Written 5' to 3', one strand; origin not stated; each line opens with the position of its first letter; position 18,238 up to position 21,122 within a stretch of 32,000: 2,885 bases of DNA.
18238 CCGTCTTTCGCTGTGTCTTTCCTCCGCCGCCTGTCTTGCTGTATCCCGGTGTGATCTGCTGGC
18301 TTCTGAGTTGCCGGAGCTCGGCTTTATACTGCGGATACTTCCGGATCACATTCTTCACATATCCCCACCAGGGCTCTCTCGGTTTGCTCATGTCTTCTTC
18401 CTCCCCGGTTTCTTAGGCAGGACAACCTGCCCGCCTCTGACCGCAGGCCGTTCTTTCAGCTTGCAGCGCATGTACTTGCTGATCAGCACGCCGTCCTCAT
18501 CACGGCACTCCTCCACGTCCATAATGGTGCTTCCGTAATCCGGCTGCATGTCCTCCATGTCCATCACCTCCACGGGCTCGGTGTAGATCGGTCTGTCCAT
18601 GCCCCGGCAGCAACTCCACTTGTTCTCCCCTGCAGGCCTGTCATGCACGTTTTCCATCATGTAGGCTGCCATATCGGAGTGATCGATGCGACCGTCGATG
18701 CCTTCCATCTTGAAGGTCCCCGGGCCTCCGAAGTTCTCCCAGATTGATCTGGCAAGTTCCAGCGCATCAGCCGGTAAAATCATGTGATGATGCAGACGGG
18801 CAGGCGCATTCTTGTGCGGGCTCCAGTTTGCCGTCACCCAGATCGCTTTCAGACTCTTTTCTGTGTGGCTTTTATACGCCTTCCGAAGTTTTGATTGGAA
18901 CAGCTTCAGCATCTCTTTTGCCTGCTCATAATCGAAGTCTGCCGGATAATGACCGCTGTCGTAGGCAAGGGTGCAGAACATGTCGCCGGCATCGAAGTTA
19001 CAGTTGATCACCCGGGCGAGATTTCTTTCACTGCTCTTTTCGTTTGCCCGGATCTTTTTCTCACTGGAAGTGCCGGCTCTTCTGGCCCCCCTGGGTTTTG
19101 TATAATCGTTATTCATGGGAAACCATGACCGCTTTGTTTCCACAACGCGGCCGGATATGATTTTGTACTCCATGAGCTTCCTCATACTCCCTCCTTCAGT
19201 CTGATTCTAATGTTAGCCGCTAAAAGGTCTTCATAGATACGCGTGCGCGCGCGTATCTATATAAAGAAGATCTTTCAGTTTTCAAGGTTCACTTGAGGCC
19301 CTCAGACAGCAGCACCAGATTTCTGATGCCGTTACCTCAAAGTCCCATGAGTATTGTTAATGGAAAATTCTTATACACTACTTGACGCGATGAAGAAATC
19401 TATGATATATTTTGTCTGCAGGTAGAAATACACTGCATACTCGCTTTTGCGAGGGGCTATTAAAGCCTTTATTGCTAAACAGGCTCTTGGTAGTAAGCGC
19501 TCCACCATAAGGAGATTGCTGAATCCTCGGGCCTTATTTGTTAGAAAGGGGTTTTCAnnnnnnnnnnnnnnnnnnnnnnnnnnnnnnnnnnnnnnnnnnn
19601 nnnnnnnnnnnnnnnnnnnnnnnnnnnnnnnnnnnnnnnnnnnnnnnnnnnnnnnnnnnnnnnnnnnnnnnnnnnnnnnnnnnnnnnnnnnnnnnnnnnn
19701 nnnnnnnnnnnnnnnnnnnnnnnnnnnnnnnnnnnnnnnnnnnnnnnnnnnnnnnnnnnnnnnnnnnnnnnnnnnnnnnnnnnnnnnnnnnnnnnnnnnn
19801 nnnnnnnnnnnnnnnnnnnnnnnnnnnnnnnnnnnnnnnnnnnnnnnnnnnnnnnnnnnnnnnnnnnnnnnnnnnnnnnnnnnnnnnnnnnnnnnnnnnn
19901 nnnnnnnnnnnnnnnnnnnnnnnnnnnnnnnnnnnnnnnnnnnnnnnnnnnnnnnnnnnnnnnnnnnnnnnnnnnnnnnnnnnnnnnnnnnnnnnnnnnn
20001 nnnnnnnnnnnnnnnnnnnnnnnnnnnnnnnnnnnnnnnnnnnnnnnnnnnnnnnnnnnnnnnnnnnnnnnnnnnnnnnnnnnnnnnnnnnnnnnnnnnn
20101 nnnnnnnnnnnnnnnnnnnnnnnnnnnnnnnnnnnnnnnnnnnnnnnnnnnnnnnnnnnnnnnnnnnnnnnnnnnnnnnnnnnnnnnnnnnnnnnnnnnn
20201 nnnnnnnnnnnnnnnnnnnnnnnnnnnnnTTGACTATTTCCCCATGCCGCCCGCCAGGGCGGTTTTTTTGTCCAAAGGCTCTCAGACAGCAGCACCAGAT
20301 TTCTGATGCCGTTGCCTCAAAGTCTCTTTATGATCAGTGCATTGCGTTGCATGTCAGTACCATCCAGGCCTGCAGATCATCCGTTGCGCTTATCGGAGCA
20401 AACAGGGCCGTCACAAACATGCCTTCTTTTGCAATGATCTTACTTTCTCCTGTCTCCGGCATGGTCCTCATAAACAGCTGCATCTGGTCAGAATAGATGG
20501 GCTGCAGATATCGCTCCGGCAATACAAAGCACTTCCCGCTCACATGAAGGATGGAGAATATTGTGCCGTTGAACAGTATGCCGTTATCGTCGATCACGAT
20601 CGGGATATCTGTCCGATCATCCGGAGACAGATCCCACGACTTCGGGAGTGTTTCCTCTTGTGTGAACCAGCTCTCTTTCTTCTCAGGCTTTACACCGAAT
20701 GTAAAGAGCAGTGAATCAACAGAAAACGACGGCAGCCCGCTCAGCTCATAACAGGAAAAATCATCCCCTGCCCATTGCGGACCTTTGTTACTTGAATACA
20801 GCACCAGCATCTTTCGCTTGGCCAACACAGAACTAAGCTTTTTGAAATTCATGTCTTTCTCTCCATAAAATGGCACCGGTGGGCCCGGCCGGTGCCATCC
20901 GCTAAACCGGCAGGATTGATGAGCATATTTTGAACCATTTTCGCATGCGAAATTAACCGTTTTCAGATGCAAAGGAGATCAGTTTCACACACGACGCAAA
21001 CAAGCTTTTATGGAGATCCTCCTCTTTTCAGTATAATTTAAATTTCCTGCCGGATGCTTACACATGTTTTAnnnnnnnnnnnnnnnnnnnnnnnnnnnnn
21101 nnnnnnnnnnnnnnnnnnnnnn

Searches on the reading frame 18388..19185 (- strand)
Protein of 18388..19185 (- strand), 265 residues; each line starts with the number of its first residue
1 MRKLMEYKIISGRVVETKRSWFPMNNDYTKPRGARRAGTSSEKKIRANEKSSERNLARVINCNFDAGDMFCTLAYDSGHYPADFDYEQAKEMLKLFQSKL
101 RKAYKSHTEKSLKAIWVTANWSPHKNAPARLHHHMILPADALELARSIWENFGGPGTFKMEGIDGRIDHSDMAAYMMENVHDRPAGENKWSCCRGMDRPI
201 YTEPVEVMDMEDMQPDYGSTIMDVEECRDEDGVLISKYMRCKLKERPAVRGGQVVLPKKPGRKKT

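Call 5: search_protein_families(library=pfam, proteins=[window:18388-19185:-], max_evalue=0.01)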
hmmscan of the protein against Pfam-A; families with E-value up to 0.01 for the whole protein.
window:18388-19185:- (265 aa): 1 family
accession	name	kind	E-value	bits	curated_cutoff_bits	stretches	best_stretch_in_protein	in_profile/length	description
PF23343.2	REP_ORF2-G2P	-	1.4e-05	25.8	27.8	1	69-163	2-84/99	Replication-associated protein ORF2/G2P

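Call 6: search_protein_families(library=padloc, proteins=[window:18388-19185:-], max_evalue=0.01)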
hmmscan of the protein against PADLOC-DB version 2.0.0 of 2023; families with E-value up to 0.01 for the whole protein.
window:18388-19185:- (265 aa): 0 families

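Call 12: find_encoding_contigs(protein=window:18388-19185:-, flank=6000, max_places=10)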
Protein window:18388-19185:- (265 aa): 3 contigs read that carry it; 1 place shown.
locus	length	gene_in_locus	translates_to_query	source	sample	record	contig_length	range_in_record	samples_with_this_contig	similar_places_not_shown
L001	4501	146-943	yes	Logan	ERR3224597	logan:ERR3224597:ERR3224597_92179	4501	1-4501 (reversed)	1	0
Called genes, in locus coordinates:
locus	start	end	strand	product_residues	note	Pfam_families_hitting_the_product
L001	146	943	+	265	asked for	PF23343:REP_ORF2-G2P (faint)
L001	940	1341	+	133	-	-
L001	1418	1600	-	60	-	-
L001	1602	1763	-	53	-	-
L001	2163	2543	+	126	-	PF01844:HNH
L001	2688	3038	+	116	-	-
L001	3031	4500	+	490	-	?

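Call 14: find_related_loci(query=window:18388-19185:-, collection=viral_contigs, flank=5000)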
Query window:18388-19185:- (265 aa) in viral_contigs; peptide patterns used: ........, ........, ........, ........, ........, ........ (x = any residue, [..] = any of these).
7 stretches matched a pattern, but none encodes a relative of the query by tblastn (E <= 1e-3).

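Call 16: find_homologous_proteins(query=window:18388-19185:-, max_evalue=0.00001)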
Query window:18388-19185:- (265 aa): 154 proteins with E <= 0.00001 among 658 candidates; the best 120 are listed.
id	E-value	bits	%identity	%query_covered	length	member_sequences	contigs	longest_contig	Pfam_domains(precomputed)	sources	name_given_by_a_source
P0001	1.4e-171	587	94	100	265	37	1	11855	PF23343.3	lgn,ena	-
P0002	2.4e-148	511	82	100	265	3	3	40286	PF23343.3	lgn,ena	-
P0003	2.7e-144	498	81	100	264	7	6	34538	PF23343.3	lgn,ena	-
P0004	2.1e-143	495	81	100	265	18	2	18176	PF23343.3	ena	-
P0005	1.1e-139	482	77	100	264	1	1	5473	PF23343.3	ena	-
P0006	3.8e-139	481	77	99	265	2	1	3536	-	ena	-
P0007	9.9e-139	479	77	100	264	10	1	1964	PF23343.3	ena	-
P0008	7.4e-138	477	77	100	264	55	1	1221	PF23343.3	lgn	-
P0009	3.6e-136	471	77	100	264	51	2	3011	PF23343.3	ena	-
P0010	1.6e-135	469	82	91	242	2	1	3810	PF23343.3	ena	-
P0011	2.0e-134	465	76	100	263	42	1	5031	PF23343.3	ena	-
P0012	3.4e-134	465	78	100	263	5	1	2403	PF23343.3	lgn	-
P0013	3.2e-132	458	72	100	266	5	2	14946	PF23343.3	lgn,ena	-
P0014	8.9e-131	453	73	100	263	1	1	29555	PF23343.3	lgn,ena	-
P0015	1.4e-122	426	71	100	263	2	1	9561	PF23343.3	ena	-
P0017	1.0e-118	414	68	99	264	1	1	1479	PF23343.3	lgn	-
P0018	7.1e-111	388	64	100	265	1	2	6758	PF23343.3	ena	-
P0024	4.4e-104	366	60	100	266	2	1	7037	PF23343.3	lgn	-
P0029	1.6e-98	348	58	98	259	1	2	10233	PF23343.3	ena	-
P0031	4.0e-94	333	59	97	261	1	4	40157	PF23343.3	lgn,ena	-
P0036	8.4e-91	322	56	99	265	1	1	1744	PF23343.3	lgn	-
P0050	3.9e-84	300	53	98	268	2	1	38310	PF23343.3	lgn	-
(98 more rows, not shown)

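Call 17: find_encoding_contigs(protein=P0001, flank=5000, max_places=4)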
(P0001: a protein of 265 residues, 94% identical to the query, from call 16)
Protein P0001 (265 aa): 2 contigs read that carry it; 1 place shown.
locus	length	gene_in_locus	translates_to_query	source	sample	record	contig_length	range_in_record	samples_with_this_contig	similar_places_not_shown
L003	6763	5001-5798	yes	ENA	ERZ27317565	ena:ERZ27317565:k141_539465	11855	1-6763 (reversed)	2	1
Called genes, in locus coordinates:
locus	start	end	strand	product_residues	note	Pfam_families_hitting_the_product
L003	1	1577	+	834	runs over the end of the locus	PF00176:SNF2-rel_dom (faint), PF01555:N6_N4_Mtase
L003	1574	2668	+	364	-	-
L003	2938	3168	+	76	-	-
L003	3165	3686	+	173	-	-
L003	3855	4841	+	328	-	PF13495:Phage_int_SAM_4 (weak), PF00589:Phage_integrase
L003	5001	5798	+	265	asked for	PF23343:REP_ORF2-G2P (weak)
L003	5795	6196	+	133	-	-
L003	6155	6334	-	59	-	-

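Call 18: find_encoding_contigs(protein=P0002, flank=5000, max_places=4)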
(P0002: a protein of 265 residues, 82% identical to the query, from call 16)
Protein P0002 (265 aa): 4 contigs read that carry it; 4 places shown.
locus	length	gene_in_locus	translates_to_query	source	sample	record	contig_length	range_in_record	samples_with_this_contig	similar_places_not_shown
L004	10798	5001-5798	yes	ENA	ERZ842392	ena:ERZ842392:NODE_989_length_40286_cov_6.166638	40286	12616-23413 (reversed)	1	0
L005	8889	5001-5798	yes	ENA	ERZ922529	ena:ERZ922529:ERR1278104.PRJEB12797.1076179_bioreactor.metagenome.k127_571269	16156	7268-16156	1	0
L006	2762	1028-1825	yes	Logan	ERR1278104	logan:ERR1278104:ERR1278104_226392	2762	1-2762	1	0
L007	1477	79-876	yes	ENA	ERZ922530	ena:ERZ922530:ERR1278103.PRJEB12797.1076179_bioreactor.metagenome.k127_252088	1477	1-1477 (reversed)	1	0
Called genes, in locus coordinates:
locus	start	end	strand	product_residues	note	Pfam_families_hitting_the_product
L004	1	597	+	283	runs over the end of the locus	PF02086:MethyltransfD12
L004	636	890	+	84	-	-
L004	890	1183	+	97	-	-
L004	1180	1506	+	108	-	-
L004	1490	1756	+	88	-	-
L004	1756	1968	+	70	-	-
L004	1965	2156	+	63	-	-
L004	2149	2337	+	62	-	PF14354:Lar_restr_allev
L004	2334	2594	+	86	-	PF14354:Lar_restr_allev (faint)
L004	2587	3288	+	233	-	-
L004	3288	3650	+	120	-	-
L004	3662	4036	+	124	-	PF04448:DUF551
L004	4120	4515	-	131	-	PF15919:HicB_lk_antitox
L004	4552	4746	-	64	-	-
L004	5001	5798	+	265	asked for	PF23343:REP_ORF2-G2P (weak)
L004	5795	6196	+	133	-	-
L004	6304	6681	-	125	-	PF15970:HicB-like_2, PF15919:HicB_lk_antitox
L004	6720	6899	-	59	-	PF07927:HicA_toxin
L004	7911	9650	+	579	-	PF03354:TerL_ATPase, PF20441:TerL_nuclease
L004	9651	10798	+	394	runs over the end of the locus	PF04860:Phage_portal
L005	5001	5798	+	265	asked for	PF23343:REP_ORF2-G2P (weak)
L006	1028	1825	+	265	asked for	PF23343:REP_ORF2-G2P (weak)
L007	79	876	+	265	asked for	PF23343:REP_ORF2-G2P (weak)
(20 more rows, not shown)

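Call 19: find_encoding_contigs(protein=P0003, flank=5000, max_places=6)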
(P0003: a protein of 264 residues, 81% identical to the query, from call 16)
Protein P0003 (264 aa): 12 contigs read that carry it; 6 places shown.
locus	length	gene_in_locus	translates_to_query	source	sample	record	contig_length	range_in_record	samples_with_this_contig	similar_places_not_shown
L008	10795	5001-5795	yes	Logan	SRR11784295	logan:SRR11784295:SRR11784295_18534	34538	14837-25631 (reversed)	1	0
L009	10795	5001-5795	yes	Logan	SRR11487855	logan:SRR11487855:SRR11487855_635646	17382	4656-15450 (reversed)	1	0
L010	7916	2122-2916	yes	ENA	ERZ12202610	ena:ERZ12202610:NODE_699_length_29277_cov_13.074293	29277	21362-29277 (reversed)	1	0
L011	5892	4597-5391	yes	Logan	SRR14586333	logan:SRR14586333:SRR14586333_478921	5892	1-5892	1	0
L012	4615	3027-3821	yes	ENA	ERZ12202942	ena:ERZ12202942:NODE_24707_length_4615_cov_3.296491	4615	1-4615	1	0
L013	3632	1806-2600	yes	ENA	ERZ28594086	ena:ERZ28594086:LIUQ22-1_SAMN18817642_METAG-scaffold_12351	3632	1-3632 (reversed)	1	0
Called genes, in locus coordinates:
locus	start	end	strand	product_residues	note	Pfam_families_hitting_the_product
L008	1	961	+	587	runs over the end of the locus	PF14284:PcfJ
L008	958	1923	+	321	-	PF11300:DUF3102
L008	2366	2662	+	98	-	PF04266:ASCH (weak), PF12961:DUF3850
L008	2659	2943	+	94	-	-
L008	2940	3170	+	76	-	-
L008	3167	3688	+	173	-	-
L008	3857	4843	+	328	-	PF13495:Phage_int_SAM_4 (weak), PF00589:Phage_integrase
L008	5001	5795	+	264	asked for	PF23343:REP_ORF2-G2P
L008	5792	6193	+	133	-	-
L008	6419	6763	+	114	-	PF01844:HNH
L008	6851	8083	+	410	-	PF05133:SPP1_portal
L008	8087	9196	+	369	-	PF25310:VG15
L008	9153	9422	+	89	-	-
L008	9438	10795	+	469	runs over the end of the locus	-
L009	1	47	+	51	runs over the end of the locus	-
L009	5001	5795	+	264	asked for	PF23343:REP_ORF2-G2P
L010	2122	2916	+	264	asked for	PF23343:REP_ORF2-G2P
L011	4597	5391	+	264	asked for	PF23343:REP_ORF2-G2P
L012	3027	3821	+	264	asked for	PF23343:REP_ORF2-G2P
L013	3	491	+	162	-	?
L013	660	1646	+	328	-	PF13495:Phage_int_SAM_4 (weak), PF00589:Phage_integrase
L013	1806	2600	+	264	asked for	PF23343:REP_ORF2-G2P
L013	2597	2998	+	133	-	-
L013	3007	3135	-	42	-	-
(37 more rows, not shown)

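Call 31: search_protein_families(library=ncbifam, proteins=[window:18388-19185:-], max_evalue=0.01)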
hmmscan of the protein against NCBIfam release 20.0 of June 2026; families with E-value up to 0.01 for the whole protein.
window:18388-19185:- (265 aa): 0 families

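Call 32: search_protein_families(library=phrogs, proteins=[window:18388-19185:-], max_evalue=0.001)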
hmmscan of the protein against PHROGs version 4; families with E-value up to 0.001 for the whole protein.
window:18388-19185:- (265 aa): 1 family
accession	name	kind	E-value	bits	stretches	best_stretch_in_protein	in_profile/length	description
phrog_3584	-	DNA, RNA and nucleotide metabolism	7.1e-41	141.4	1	3-233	4-240/265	replication initiation protein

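Call 43: find_related_loci(query=A1, collection=viral_contigs, flank=3500)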
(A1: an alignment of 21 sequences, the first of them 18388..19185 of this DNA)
Query A1 (265 aa) in viral_contigs; peptide patterns used: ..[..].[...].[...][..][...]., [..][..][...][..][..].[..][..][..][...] (x = any residue, [..] = any of these).
70 stretches matched a pattern; 23 encode a relative of the query (tblastn E <= 1e-3); 23 distinct loci.
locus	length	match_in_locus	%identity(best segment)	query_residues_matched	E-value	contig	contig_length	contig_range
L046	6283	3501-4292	75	1-265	1e-143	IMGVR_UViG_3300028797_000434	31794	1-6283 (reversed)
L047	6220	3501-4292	77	1-265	9e-142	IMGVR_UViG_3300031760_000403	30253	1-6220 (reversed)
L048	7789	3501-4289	74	1-265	3e-136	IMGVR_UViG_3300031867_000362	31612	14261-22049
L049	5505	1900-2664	64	1-259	3e-115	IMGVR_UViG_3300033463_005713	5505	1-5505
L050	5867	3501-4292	57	1-264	9e-102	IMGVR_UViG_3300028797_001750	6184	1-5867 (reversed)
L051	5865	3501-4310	54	1-259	7e-94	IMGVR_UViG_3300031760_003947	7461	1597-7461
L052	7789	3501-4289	54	1-263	6e-93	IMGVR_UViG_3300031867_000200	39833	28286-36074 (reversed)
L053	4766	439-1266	53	1-264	7e-93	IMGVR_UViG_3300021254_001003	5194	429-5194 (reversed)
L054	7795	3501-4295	53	1-265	8e-95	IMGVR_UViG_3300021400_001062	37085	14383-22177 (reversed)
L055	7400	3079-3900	52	1-263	7e-92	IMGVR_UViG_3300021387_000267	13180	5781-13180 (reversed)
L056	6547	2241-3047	55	1-257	4e-92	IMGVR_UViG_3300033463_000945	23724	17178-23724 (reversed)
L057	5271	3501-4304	52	1-257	8e-92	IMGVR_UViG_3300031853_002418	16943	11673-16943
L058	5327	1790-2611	52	1-263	2e-91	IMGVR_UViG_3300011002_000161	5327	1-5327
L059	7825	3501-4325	52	1-262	8e-91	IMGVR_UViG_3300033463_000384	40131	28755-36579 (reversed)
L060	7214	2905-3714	52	1-259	2e-88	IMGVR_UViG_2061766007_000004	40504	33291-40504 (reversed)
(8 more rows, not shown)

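Call 88: search_protein_families(library=ncbifam, proteins=[L003:3855-4841:+, L004:4552-4746:-, L004:4120-4515:-], max_evalue=0.001)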
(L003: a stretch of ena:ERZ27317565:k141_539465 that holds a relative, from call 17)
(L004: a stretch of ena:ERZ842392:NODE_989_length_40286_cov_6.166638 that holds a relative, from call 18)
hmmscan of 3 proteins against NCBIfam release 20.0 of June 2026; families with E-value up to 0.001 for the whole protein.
L003:3855-4841:+ (328 aa): 12 families
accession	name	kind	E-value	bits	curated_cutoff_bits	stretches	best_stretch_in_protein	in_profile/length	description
NF040815.2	recomb_XerA_Arch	equivalog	7e-68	229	220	1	61-324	3-263/263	site-specific tyrosine recombinase/integron integrase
TIGR02224.1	recomb_XerC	equivalog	4.5e-52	177.3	335.15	1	67-326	10-288/295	tyrosine recombinase XerC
TIGR02225.1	recomb_XerD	equivalog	4.4e-45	154.2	329.6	1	68-324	11-283/290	site-specific tyrosine recombinase XerD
NF001399.0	PRK00283.1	subfamily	6.3e-42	143.8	279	1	57-324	8-292/300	tyrosine recombinase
NF003462.0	PRK05084.1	equivalog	1.1e-29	103.3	267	1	173-321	194-350/360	tyrosine recombinase XerS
NF002331.0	PRK01287.1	subfamily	1.6e-25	89.9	371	1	118-315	100-312/365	site-specific tyrosine recombinase XerC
TIGR02249.1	integrase_gron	subfamily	2.2e-18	66.7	265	2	150-238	91-181/315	integron integrase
NF007370.0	PRK09870.1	subfamily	2.3e-10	40.4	221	1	152-316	6-180/200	tyrosine-type DNA invertase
NF011946.0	PRK15417.1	equivalog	5.8e-10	38.9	435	1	263-315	262-315/337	integron integrase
NF007371.0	PRK09871.1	subfamily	2.3e-07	30.5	222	1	172-316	24-175/198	tyrosine-type DNA invertase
NF041502.1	integrase_1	equivalog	1.3e-06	27.5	350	1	264-314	308-359/484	site-specific integrase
NF002685.0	PRK02436.1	equivalog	8.7e-05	22.5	178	1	149-312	87-243/245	site-specific tyrosine recombinase XerD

L004:4552-4746:- (64 aa): 0 families

L004:4120-4515:- (131 aa): 0 families

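Call 93: search_dna_similar(query=window:18388-19185:-, collection=phages, mode=protein, max_rows=25, max_evalue=0.001)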
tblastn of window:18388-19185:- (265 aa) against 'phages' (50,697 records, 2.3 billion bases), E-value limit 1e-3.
Records with a match: 14; places in all: 14; records where one place covers at least 80% of the query: 0.
Best place of each record, by identity: <60% 14.
By first word of the organism name: Clostridium 5; Bacteriophage 4; Latilactobacillus 3; Dulem 1; Terrisporobacter 1.
By host as written in the record: - 4; Clostridium perfringens SM101 2; Clostridium perfringens strain S63 2; Latilactobacillus sakei TMW 1.46 1; Latilactobacillus curvatus TMW 1.1365 1; Propithecus coquereli 1; Enterocloster clostridioformis 1; Latilactobacillus curvatus TMW 1.1381 1; and 1 more.
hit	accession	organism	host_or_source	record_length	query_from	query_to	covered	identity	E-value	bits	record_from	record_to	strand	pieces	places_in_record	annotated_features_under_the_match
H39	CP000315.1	Clostridium phage phiSM101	Clostridium perfringens SM101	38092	6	200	74%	28.9%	2e-14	79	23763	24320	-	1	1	hypothetical protein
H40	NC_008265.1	Clostridium phage phiSM101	Clostridium perfringens SM101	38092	6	200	74%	28.9%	2e-14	79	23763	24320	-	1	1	replication initiation protein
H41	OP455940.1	Latilactobacillus phage TMW 1.46 P2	Latilactobacillus sakei TMW 1.46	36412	1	200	75%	27.8%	6e-6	53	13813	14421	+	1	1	putative replication protein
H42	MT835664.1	Bacteriophage sp.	human fecal samples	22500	1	200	75%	27.5%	5e-8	59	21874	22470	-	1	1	record has no annotation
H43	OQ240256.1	Latilactobacillus phage TMW 1.1365 P2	Latilactobacillus curvatus TMW 1.1365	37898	1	200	75%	27.3%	1e-5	52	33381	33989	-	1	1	putative replication protein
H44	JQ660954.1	Clostridium phage PhiS63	Clostridium perfringens strain S63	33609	6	200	74%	26.5%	1e-11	70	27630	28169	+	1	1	gp31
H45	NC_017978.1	Clostridium phage PhiS63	Clostridium perfringens strain S63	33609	6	200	74%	26.5%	1e-11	70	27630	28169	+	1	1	replication initiation protein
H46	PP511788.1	Dulem virus 34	Propithecus coquereli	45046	8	205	75%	25.4%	7e-7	56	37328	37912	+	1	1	putative rep protein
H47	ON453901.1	Clostridium phage Saumur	Enterocloster clostridioformis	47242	32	206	66%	25.9%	9e-5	49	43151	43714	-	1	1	replication initiation protein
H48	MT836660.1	Bacteriophage sp.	human fecal samples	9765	27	199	65%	25.9%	4e-9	62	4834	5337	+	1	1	record has no annotation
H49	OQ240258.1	Latilactobacillus phage TMW 1.1381 P1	Latilactobacillus curvatus TMW 1.1381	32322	24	200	67%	24.9%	4e-5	50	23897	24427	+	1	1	replication protein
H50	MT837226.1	Bacteriophage sp.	human fecal samples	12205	31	199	64%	24.6%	3e-9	63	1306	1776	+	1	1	record has no annotation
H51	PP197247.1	Terrisporobacter phage TPDSL_ph2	Terrisporobacter petrolearius DSL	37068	40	199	60%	25.5%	6e-5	50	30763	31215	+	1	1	replication initiation protein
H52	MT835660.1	Bacteriophage sp.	human fecal samples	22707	48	199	57%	26.0%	4e-8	60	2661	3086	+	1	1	record has no annotation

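Call 98: search_protein_families(library=pfam, proteins=[L049:1153-1686:-, L050:2821-3345:+, L051:2542-3051:-, L052:2869-3297:+, L054:2244-2984:+, L055:1571-2557:+, L055:2554-2901:+, L056:1043-2002:-, L057:2356-3021:+, L057:3018-3320:+], max_evalue=0.001)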
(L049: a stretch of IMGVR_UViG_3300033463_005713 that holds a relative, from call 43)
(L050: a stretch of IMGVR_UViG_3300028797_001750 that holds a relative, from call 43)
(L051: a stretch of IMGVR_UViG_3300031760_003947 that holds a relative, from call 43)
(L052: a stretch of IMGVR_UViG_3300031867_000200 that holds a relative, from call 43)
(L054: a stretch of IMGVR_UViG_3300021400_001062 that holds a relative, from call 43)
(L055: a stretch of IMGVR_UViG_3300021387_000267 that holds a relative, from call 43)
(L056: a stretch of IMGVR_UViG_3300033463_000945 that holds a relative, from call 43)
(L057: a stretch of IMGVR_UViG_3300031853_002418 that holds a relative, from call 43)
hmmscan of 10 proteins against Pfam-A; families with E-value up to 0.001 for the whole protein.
L049:1153-1686:- (177 aa): 0 families

L050:2821-3345:+ (174 aa): 1 family
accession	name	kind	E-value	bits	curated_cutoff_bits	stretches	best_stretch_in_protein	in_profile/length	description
PF19791.4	DUF6275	-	4.5e-26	90.9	22.6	1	95-169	4-80/81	Family of unknown function (DUF6275)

L051:2542-3051:- (169 aa): 0 families

L052:2869-3297:+ (142 aa): 1 family
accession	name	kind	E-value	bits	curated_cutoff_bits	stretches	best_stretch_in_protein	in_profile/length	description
PF19791.4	DUF6275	-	8.5e-27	93.2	22.6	1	63-136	4-79/81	Family of unknown function (DUF6275)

L054:2244-2984:+ (246 aa): 0 families

L055:1571-2557:+ (328 aa): 4 families
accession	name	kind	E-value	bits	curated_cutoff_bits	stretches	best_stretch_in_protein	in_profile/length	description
PF00589.27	Phage_integrase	-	1.2e-32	113.4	27.1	1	165-317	10-170/172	Phage integrase family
PF13495.12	Phage_int_SAM_4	-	1.2e-07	32.5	27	1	60-137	4-83/85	Phage integrase, N-terminal SAM-like domain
PF24624.1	Int_N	-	4.6e-06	27.7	27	1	77-150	25-100/100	Phage integrase, N-terminal domain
PF02899.23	Phage_int_SAM_1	-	0.00032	21.4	22.3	0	67-135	11-82/83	Phage integrase, N-terminal SAM-like domain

L055:2554-2901:+ (116 aa): 0 families

L056:1043-2002:- (319 aa): 1 family
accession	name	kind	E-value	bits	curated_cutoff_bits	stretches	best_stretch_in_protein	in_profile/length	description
PF12686.12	DUF3800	-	1.9e-10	42.1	21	1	50-237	2-148/149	Protein of unknown function (DUF3800)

L057:2356-3021:+ (221 aa): 0 families

L057:3018-3320:+ (100 aa): 1 family
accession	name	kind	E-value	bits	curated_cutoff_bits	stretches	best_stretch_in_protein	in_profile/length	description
PF14354.12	Lar_restr_allev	-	1.5e-08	35.2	28.6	1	20-92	1-57/58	Restriction alleviation protein Lar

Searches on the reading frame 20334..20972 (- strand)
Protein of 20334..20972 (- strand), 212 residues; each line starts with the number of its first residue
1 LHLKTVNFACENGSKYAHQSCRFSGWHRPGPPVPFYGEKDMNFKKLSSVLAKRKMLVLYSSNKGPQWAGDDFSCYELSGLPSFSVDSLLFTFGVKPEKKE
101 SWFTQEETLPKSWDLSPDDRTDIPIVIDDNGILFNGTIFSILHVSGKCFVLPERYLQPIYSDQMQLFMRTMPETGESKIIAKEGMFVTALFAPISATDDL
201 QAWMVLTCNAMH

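Call 5: search_protein_families(library=pfam, proteins=[window:20334-20972:-], max_evalue=0.01)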
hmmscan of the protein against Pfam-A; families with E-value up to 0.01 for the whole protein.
window:20334-20972:- (212 aa): 0 families

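Call 6: search_protein_families(library=padloc, proteins=[window:20334-20972:-], max_evalue=0.01)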
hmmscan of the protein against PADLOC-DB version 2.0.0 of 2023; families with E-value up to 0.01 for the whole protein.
window:20334-20972:- (212 aa): 0 families

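Call 15: find_related_loci(query=window:20334-20852:-, collection=viral_contigs, flank=5000)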
Query window:20334-20852:- (172 aa) in viral_contigs; peptide patterns used: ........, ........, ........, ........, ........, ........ (x = any residue, [..] = any of these).
5 stretches matched a pattern, but none encodes a relative of the query by tblastn (E <= 1e-3).

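Call 31: search_protein_families(library=ncbifam, proteins=[window:20334-20852:-], max_evalue=0.01)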
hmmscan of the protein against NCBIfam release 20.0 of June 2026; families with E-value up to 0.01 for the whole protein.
window:20334-20852:- (172 aa): 0 families

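Call 32: search_protein_families(library=phrogs, proteins=[window:20334-20852:-], max_evalue=0.001)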
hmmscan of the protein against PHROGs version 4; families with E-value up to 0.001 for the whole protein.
window:20334-20852:- (172 aa): 1 family
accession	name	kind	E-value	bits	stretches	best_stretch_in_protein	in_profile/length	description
phrog_24518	-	unknown function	2e-06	28.5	1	3-160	3-173/211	-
